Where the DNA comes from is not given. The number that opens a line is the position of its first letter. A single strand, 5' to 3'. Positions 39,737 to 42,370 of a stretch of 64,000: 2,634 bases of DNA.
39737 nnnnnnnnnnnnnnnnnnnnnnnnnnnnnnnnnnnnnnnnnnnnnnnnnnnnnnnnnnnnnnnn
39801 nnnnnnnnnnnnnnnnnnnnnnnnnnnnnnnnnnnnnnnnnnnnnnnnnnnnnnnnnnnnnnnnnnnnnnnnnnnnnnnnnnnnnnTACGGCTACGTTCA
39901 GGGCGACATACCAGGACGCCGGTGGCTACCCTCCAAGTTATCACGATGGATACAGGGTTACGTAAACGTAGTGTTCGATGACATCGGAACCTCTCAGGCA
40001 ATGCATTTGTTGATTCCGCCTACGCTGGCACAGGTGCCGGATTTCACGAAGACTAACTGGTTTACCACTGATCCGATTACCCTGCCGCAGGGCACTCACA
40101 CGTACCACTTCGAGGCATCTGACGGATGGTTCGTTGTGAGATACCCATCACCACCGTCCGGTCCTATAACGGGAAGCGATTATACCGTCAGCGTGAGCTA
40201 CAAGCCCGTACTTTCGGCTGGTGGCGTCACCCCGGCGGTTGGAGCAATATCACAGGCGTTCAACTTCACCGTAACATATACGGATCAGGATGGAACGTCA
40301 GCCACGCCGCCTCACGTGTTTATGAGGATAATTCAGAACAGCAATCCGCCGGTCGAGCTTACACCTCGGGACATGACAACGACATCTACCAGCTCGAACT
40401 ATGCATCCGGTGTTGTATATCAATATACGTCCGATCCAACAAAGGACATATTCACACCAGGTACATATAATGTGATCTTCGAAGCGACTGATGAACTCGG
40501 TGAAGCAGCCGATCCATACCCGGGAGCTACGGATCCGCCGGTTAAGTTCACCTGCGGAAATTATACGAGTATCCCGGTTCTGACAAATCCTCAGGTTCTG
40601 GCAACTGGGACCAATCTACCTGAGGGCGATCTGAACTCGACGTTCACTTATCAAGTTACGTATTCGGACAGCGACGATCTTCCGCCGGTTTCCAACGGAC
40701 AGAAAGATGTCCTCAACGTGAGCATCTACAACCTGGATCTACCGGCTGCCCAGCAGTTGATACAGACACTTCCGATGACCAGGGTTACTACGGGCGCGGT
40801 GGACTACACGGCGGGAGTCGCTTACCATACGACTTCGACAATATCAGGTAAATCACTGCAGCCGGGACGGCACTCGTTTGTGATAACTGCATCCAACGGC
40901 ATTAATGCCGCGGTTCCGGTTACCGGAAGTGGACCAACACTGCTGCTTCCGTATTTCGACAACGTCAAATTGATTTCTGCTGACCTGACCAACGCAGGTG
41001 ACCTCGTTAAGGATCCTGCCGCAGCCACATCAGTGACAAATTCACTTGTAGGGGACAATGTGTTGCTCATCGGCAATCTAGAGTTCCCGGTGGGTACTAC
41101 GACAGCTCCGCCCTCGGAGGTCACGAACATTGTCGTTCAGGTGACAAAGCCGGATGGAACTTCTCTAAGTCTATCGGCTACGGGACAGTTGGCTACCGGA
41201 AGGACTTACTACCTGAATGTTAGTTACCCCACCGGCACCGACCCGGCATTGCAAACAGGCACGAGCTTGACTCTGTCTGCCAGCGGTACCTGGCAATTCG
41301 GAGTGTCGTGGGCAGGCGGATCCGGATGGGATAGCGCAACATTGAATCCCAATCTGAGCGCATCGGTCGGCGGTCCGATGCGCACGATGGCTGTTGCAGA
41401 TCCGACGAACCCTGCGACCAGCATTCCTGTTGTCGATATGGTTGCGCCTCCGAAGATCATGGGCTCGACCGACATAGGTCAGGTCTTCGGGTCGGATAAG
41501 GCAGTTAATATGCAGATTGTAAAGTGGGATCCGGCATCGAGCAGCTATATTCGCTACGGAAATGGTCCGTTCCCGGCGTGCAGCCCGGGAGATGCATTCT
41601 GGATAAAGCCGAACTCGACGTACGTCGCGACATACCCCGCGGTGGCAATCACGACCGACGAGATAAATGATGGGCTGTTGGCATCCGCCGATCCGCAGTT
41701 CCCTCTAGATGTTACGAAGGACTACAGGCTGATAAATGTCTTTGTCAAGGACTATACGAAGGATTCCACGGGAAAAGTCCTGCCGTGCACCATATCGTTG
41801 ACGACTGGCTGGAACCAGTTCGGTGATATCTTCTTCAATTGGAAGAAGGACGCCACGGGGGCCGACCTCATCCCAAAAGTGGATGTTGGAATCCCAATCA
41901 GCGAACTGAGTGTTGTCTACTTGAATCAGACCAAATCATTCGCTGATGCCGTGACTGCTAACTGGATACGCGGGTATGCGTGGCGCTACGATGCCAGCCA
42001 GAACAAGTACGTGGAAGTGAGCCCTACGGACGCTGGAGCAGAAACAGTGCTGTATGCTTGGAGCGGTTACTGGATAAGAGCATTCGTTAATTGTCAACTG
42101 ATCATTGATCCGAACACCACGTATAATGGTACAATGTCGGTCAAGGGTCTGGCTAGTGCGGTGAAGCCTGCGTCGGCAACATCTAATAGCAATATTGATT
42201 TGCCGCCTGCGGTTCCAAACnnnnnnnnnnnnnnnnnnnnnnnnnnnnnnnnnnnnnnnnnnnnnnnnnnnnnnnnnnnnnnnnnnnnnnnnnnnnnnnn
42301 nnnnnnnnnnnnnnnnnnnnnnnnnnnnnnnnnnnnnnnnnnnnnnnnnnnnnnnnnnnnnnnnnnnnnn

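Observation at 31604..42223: About 10.6-kb ORF chain that reads as one giant (~3,500 aa) protein built from two intermixed repeat families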

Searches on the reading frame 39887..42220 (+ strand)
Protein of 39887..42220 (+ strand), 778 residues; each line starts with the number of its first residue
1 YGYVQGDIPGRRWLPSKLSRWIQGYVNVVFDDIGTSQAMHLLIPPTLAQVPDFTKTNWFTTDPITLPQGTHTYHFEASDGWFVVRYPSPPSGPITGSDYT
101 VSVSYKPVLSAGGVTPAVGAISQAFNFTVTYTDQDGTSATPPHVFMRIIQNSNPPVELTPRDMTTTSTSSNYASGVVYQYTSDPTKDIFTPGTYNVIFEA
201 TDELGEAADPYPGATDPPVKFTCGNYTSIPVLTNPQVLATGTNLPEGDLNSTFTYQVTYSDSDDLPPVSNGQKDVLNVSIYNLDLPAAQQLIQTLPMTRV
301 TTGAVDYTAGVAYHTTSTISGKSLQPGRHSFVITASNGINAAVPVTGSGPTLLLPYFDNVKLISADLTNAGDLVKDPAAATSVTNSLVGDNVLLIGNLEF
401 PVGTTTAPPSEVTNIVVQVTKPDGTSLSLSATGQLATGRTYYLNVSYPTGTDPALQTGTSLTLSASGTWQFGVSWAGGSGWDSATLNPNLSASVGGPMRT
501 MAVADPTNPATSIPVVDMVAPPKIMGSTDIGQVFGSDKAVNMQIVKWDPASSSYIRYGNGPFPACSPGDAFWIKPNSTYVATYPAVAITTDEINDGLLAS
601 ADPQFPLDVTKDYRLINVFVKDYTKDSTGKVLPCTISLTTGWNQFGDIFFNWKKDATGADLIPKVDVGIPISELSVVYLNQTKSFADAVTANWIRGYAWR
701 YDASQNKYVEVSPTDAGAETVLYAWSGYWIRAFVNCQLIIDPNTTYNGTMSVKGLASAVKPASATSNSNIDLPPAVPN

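Call 5: search_protein_families(library=pfam, proteins=[window:39887-42220:+], max_evalue=0.01)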
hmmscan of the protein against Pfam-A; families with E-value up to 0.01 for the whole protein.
window:39887-42220:+ (778 aa): 0 families

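Call 8: find_homologous_proteins(query=window:39971-42220:+)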
Query window:39971-42220:+ (750 aa): 3 proteins with E <= 0.001 among 8000 candidates.
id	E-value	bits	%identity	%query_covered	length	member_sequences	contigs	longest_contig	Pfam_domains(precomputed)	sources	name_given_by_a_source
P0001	1.9e-32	131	30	36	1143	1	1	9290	PF00801.27,PF18911.7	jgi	jgi:hypothetical protein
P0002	5.1e-25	106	33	27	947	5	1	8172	PF00801.27,PF18911.7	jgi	jgi:hypothetical protein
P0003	1.8e-24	104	29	36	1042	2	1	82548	PF00801.27,PF18911.7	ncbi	-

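Call 28: search_protein_families(library=pfam, proteins=[P0001, P0003], max_evalue=10)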
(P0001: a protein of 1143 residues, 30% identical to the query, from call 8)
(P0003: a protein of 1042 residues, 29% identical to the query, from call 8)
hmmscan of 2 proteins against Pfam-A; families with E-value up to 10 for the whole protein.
P0001 (1143 aa): 6 families
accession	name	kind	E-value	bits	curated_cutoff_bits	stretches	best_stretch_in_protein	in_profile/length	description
PF18911.6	PKD_4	-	6.8e-18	65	27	1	1009-1086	1-76/85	PKD domain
PF00801.26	PKD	-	4.8e-10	39.7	23.5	1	1029-1084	16-71/80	PKD domain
PF18767.7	AID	-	0.0043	17.5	27.3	0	182-206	9-33/90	Activation induced deaminase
PF21027.3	Sde0182_C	-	0.041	14.9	27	1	1030-1054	2-27/83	Cellulose-binding protein Sde0182, C-terminal domain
PF21743.3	PTM_DIR17_Tudor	-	0.053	13.8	27.2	0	178-190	25-37/48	PTM/DIR17-like, Tudor domain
PF16561.11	AMPK1_CBM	-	0.34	11.6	26.8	0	627-668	14-55/85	Glycogen recognition site of AMP-activated protein kinase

P0003 (1042 aa): 5 families
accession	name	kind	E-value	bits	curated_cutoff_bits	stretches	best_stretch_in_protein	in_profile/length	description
PF18911.6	PKD_4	-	2.9e-19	69.4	27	1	903-975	1-71/85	PKD domain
PF00801.26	PKD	-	6.2e-09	36.2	23.5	1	931-975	24-68/80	PKD domain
PF21743.3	PTM_DIR17_Tudor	-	0.038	14.2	27.2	0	492-510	19-37/48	PTM/DIR17-like, Tudor domain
PF24547.1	DUF7601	-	0.26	12.3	27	2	272-320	9-58/116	Domain of unknown function (DUF7601)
PF07563.17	DUF1541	-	0.81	10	25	2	495-516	26-47/52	Protein of unknown function (DUF1541)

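Call 31: search_protein_families(library=ncbifam, proteins=[window:39953-42220:+, P0001], max_evalue=1)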
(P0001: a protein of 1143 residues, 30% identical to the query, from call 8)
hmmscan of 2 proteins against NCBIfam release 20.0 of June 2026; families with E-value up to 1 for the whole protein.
window:39953-42220:+ (756 aa): 2 families
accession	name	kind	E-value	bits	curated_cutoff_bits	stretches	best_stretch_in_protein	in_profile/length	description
NF033932.1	LapB_rpt_80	domain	0.02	15.2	45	0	104-133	4-33/83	LapB repeat-containing protein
NF011815.0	PRK15287.1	equivalog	0.081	12.7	253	1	203-237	123-157/158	fimbrial minor subunit StfF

P0001 (1143 aa): 1 family
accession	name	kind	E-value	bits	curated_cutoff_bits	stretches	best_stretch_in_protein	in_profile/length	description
NF004873.0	PRK06231.1-3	equivalog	0.16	11.4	220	1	1105-1141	40-75/208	F0F1 ATP synthase subunit B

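Call 105: find_encoding_contigs(protein=P0003, flank=3000, max_places=2)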
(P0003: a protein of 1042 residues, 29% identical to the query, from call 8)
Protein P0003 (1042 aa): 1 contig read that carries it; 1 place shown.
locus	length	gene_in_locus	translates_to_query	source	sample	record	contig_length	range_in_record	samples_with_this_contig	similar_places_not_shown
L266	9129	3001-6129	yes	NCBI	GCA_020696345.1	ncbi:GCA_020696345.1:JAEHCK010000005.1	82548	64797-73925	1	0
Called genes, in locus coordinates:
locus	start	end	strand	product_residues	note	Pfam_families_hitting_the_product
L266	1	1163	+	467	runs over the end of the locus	PF04389:Peptidase_M28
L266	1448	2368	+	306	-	PF00291:PALP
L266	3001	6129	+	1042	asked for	PF00801:PKD, PF18911:PKD_4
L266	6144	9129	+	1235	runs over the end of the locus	PF13412:HTH_24 (faint), PF24034:DUF7343 (faint), PF24266:HTH_HVO_0163_N, PF01047:MarR (faint)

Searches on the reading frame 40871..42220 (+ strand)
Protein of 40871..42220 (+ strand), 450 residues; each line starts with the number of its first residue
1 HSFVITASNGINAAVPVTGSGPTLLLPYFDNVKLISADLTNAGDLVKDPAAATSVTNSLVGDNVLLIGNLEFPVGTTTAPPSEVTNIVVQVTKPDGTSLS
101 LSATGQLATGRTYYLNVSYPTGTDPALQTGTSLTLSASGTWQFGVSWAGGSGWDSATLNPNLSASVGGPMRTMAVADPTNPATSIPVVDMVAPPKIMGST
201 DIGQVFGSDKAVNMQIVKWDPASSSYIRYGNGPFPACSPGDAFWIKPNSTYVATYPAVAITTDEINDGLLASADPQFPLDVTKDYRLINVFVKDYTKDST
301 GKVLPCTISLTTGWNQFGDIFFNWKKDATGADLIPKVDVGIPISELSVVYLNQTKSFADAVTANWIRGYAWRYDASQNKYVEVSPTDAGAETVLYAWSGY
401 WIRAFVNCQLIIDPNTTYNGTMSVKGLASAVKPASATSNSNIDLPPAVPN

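Call 65: search_solved_structures(query=A1, max_evalue=1)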
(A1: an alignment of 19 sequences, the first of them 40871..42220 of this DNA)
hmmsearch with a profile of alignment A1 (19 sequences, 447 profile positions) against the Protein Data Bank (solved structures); distinct sequences matched with E-value up to 1: 2.
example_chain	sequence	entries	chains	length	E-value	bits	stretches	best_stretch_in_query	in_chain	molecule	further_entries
9fx2_A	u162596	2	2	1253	0.022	16.7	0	51-103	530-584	CD109 antigen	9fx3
8s3o_A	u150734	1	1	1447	0.031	16.2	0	51-103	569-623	CD109 antigen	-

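Call 70: predict_structure(alignment_id=A1)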
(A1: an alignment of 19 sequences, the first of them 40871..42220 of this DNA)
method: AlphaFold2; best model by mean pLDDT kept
length: 450 residues; sequences in the alignment: 19
mean_pLDDT: 84.2   pTM: 0.73
mean pLDDT of the five models: 84.2, 81.8, 81.0, 79.6, 77.9
residues with pLDDT >= 90: 217; 70-90: 178; 50-70: 33; < 50: 22
segments of 3 or more residues with pLDDT < 50: 41-44, 423-440
pLDDT, mean of each block of 10 residues (from residue 1): 67 73 77 82 60 75 89 80 92 86 89 92 86 83 93 89 82 92 93 79 82 93 93 90 93 90 81 84 89 66 89 96 88 86 96 97 97 90 92 93 98 86 40 37 83
secondary structure, 60 per line:
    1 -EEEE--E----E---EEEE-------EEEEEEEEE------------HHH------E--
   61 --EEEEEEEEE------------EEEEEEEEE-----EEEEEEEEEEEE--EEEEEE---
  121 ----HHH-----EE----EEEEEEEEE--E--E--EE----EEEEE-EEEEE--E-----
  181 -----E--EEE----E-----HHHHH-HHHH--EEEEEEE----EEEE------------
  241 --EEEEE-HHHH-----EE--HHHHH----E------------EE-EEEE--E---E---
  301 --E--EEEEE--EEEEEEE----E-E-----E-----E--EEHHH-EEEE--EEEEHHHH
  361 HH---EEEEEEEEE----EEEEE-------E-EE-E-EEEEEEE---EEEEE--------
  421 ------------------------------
elements in order: E2-5 E17-20 E28-36 E63-71 E84-92 E98-109 E112-117 E139-147 E162-166 E168-172 E189-191 H202-206 H208-211 E214-220 E225-228 E243-247 H249-252 H262-266 E287-290 E306-310 E313-319 E347-350 E353-356 H357-362 E366-374 E379-383 E398-404 E408-412

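Call 73: fold_search(model_id=the predicted structure, library=pdb)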
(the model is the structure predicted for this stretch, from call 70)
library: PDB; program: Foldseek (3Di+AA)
matches with E <= 10: 1037; with E <= 0.001: 5
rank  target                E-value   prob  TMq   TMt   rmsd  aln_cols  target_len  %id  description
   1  4tsh_B                1.8e-04  0.51  0.17  0.16  25.6       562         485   12  A Novel Protein Fold Forms an Intramolecular Lock to Stabilize the Tertiary Structure of Streptococcus mutans Adhesin  (released 2014-10-22)
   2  3qe5_A                6.8e-04  0.23  0.14  0.13  24.5       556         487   11  Complete structure of Streptococcus mutans Antigen I/II carboxy-terminus (released 2011-04-20)
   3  7mro                  8.1e-04  0.51  0.15  0.20  20.2       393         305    9  Zebrafish CNTN4 FN1-FN3 domains (released 2022-01-05)
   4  7mrn_A                8.5e-04  0.44  0.14  0.19  19.7       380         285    8  Mouse CNTN5 APP complex (released 2022-01-05)
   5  4kwu                  9.5e-04  0.60  0.17  0.08  20.4       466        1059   10  1.9 Angstrom resolution crystal structure of uncharacterized protein lmo2446 from Listeria monocytogenes EGD-e in comple (released 2013-06-19)
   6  5f7u_A                1.1e-03  0.57  0.17  0.08  19.0       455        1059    9  Cycloalternan-forming enzyme from Listeria monocytogenes in complex with pentasaccharide substrate (released 2016-09-21)
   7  8g4l_ao               2.7e-03  0.28  0.15  0.12  40.8       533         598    9  Cryo-EM structure of the human cardiac myosin filament (released 2023-11-01)
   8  4rtd                  3.1e-03  0.44  0.19  0.09  22.1       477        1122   10  Escherichia coli alpha-2-macroglobulin activated by porcine elastase (released 2015-07-15)
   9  7mrn_B                3.1e-03  0.35  0.15  0.22  20.5       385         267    7  Mouse CNTN5 APP complex (released 2022-01-05)
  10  5e53_C                3.1e-03  0.25  0.13  0.19  20.6       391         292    8  Crystal structure of chicken CNTN1 FN1-FN3 domains (released 2016-08-31)
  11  7oci_G                3.3e-03  1.00  0.20  0.23   5.4       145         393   15  Cryo-EM structure of yeast Ost6p containing oligosaccharyltransferase complex (released 2022-02-16)
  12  6xi3                  8.3e-03  0.35  0.17  0.19  21.7       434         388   10  Crystal structure of tetra-tandem repeat in extending region of large adhesion protein (released 2020-10-14)
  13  4kh9_B                1.0e-02  0.77  0.17  0.20  12.4       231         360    9  Crystal structure of a DUF4785 family protein (lpg0956) from Legionella pneumophila subsp. pneumophila str. Philadelph (released 2013-07-03)
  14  7akk_E                1.0e-02  0.28  0.18  0.17  23.4       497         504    8  Structure of a complement factor-receptor complex (released 2022-04-13)
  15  6ixy_B                1.1e-02  0.16  0.13  0.12  22.0       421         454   10  X-ray structure of major pilin from C. perfringens SM101 (released 2019-08-14)
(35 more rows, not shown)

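Call 93: find_related_loci(query=A1, collection=genome_contigs, flank=3000)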
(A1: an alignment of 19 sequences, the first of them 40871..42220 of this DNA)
Query A1 (450 aa) in genome_contigs; peptide patterns used: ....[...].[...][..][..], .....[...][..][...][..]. (x = any residue, [..] = any of these).
600 stretches matched a pattern (row limit reached: there are more); 76 encode a relative of the query (tblastn E <= 1e-3); 76 distinct loci.
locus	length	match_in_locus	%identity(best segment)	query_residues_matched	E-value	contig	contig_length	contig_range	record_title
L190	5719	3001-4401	51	1-450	5e-147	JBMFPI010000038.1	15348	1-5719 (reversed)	MAG: Armatimonadota bacterium isolate KM4338-59 NODE_38_length_15348_cov_3.065353, whole genome shotgun sequence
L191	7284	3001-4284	49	1-421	4e-133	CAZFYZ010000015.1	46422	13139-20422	MAG TPA_asm: uncultured bacterium isolate SRP294416_co1_116 genome assembly, contig: NODE_1155_length_46422_cov_4.788255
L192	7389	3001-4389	47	1-449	8e-129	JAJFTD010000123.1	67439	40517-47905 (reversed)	MAG: bacterium isolate bin.10 k141_2512108, whole genome shotgun sequence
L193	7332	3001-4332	44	1-419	2e-109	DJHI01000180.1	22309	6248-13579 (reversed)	MAG TPA_asm: Armatimonadetes bacterium UBA5829 UBA5829_contig_761, whole genome shotgun sequence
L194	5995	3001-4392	43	1-450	2e-107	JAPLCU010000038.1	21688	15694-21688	MAG: Armatimonadota bacterium isolate LacPavin_0920_SED3_MAG_51_14 LacPavin_0920_SED3_scaffold_2926660, whole genome sho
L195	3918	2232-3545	40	1-449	8e-106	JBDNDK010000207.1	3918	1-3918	MAG: Armatimonadota bacterium isolate RM_bin9_OCT21 C207, whole genome shotgun sequence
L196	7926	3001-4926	41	1-450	3e-50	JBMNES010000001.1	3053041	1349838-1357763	MAG: Armatimonadota bacterium isolate SBF912LR0HQ0044 contig_28947, whole genome shotgun sequence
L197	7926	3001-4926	41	1-450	2e-49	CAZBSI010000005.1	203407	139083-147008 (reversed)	MAG TPA_asm: uncultured bacterium isolate SRP216815_co1_264 genome assembly, contig: NODE_75_length_203407_cov_73.965892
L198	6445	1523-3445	40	1-450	2e-46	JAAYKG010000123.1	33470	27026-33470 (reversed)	MAG: Armatimonadota bacterium isolate AS10tlH2TH_387 127547_AS10, whole genome shotgun sequence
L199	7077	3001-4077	28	1-414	6e-45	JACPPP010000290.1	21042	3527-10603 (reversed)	MAG: Armatimonadetes bacterium isolate NC_groundwater_630_Ag_B-0.1um_56_30 B_1_S1_Biohub_coassembly_k141_4740850, whole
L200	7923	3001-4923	39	1-433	3e-44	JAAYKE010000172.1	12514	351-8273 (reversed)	MAG: Armatimonadota bacterium isolate AS10tlH2TH_383 104389_AS10, whole genome shotgun sequence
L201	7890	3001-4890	39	1-450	3e-44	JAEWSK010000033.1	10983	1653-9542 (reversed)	MAG: Armatimonadota bacterium isolate OH_SDB_104 k127_637210, whole genome shotgun sequence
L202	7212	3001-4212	30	1-449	1e-39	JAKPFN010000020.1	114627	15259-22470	MAG: Armatimonadota bacterium isolate JPMR_metabat.12_sub k141_876090, whole genome shotgun sequence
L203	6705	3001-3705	28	131-414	6e-28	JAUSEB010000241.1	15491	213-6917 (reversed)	MAG: Armatimonadota bacterium isolate E14_maxbin.151 E14_k141_1730784, whole genome shotgun sequence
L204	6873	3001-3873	26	30-414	6e-22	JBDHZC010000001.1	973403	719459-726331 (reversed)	MAG: Armatimonadota bacterium isolate AS-MESO-3CA.311 NODE_5_length_973403_cov_9.992016, whole genome shotgun sequence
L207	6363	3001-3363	29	277-412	5e-11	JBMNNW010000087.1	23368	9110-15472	MAG: Armatimonadota bacterium isolate SBF912SR3HQ0005 scaffold_1346_c2, whole genome shotgun sequence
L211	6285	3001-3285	34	305-414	5e-10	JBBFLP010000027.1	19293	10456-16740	MAG: Armatimonadota bacterium isolate Uz-U4-28 NODE_2116_length_19293_cov_8.151419, whole genome shotgun sequence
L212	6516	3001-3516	23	188-412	6e-10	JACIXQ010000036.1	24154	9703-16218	MAG: bacterium isolate MAG-56 Unclassified_E3_bin24_Scaffold_36, whole genome shotgun sequence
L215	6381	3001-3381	33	288-434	2e-9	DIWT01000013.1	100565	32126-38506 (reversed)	MAG TPA_asm: bacterium UBP15_UBA6099 isolate UBA6099 UBA6099_contig_1606, whole genome shotgun sequence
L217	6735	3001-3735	23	129-442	2e-9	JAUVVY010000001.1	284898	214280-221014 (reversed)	MAG: bacterium isolate CSMAG_1176 CSMAG_1176_k127_501936_length_284898_cov_36.3298, whole genome shotgun sequence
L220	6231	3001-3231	38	307-406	3e-9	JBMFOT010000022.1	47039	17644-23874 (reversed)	MAG: Armatimonadota bacterium isolate KM4338-44 NODE_22_length_47039_cov_3.790277, whole genome shotgun sequence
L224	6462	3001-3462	24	201-411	6e-8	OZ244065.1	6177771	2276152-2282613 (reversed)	MAG: Capsulimonadaceae bacterium isolate b96f50d5-ec74-4825-8ec0-1eb044643813 genome assembly, chromosome: 1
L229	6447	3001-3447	25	218-402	2e-7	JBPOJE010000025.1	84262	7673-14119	MAG: Armatimonadota bacterium isolate MAG_6077 c_000000609585, whole genome shotgun sequence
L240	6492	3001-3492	23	192-412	6e-7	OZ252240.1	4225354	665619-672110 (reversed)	MAG: Capsulimonadaceae bacterium isolate a2a86edc-45d1-4d9d-aabf-dbb7e56cb6e1 genome assembly, chromosome: 1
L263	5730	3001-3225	30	308-405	1e-4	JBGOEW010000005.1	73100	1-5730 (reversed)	MAG: Candidatus Fervidibacter sp. isolate 3300020139_18 Ga0197143_1000190, whole genome shotgun sequence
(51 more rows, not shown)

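Call 95: search_protein_families(library=pfam, proteins=[L220:838-4059:+, L224:601-3531:+, L207:406-4134:+, L215:1450-4356:+, L229:1051-3663:+, L212:1696-4233:+, L240:739-3546:+, L211:1732-3867:+, L263:943-4044:+, L217:901-4455:+], max_evalue=0.001)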
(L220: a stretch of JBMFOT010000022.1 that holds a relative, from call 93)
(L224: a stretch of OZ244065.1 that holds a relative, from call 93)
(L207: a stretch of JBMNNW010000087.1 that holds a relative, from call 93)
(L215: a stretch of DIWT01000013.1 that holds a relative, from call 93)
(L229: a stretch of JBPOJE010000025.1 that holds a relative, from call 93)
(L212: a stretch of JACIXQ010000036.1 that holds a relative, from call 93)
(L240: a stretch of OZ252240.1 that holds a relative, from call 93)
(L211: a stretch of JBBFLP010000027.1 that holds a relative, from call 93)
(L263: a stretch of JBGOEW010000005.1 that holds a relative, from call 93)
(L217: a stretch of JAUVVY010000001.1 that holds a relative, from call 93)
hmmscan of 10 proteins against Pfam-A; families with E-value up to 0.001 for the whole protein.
L220:838-4059:+ (1074 aa): 1 family
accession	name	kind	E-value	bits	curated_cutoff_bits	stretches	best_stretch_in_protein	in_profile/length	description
PF13860.13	FlgD_ig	-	2.3e-16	60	27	1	990-1059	9-78/79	FlgD Ig-like domain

L224:601-3531:+ (977 aa): 2 families
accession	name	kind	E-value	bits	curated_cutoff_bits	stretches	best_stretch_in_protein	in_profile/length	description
PF09286.16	Pro-kuma_activ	-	9.5e-28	97.7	23.5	1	89-228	2-142/143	Pro-kumamolisin, activation domain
PF00082.27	Peptidase_S8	-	1.3e-08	34.9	21.8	1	424-608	110-256/288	Subtilase family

L207:406-4134:+ (1243 aa): 4 families
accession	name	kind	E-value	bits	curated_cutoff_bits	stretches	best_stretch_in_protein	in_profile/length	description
PF00082.27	Peptidase_S8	-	3.1e-51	174.8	21.8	1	284-570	3-270/288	Subtilase family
PF13860.13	FlgD_ig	-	1.3e-12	47.9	27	1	1159-1227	7-77/79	FlgD Ig-like domain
PF22148.1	Fervidolysin_NPro-like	-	8.1e-05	23.4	21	1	183-247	19-81/81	Fervidolysin N-terminal prodomain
PF10029.15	DUF2271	-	0.0001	22.5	27.3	1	1195-1233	72-110/136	Predicted periplasmic protein (DUF2271)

L215:1450-4356:+ (969 aa): 1 family
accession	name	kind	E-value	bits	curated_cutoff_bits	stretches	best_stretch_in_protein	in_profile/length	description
PF09136.16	Glucodextran_B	-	3e-09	37.1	27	1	247-336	1-82/83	Glucodextranase, domain B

L229:1051-3663:+ (871 aa): 2 families
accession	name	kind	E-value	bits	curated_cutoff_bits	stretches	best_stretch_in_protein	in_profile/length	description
PF00082.27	Peptidase_S8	-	9.1e-48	163.5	21.8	1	239-495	2-288/288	Subtilase family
PF22148.1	Fervidolysin_NPro-like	-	5.7e-05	23.9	21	1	130-179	13-60/81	Fervidolysin N-terminal prodomain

L212:1696-4233:+ (846 aa): 1 family
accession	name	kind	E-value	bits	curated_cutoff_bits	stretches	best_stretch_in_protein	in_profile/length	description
PF13860.13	FlgD_ig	-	3.4e-09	37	27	1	767-829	10-75/79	FlgD Ig-like domain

L240:739-3546:+ (936 aa): 1 family
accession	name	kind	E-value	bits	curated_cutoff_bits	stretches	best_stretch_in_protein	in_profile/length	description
PF09286.16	Pro-kuma_activ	-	1.6e-26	93.7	23.5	1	62-199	4-142/143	Pro-kumamolisin, activation domain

L211:1732-3867:+ (712 aa): 0 families

L263:943-4044:+ (1034 aa): 1 family
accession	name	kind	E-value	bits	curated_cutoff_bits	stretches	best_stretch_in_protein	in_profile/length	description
PF13860.13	FlgD_ig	-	2.3e-06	27.9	27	1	964-1017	19-75/79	FlgD Ig-like domain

L217:901-4455:+ (1185 aa): 2 families
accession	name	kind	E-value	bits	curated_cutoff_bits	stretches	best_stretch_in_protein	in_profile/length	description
PF00082.27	Peptidase_S8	-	1.7e-49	169.1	21.8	1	219-511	2-275/288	Subtilase family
PF13860.13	FlgD_ig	-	2.3e-08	34.3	27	1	1100-1168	8-76/79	FlgD Ig-like domain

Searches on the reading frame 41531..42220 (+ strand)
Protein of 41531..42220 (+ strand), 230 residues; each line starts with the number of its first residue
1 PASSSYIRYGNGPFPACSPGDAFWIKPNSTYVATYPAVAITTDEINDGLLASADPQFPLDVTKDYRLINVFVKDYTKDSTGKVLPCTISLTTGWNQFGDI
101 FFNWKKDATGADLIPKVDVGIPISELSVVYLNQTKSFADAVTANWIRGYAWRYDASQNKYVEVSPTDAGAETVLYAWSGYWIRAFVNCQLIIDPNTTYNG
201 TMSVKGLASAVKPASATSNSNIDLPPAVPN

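Call 85: search_protein_families(library=pfam, proteins=[window:41531-42220:+], max_evalue=10)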
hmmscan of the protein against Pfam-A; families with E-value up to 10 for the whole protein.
window:41531-42220:+ (230 aa): 0 families
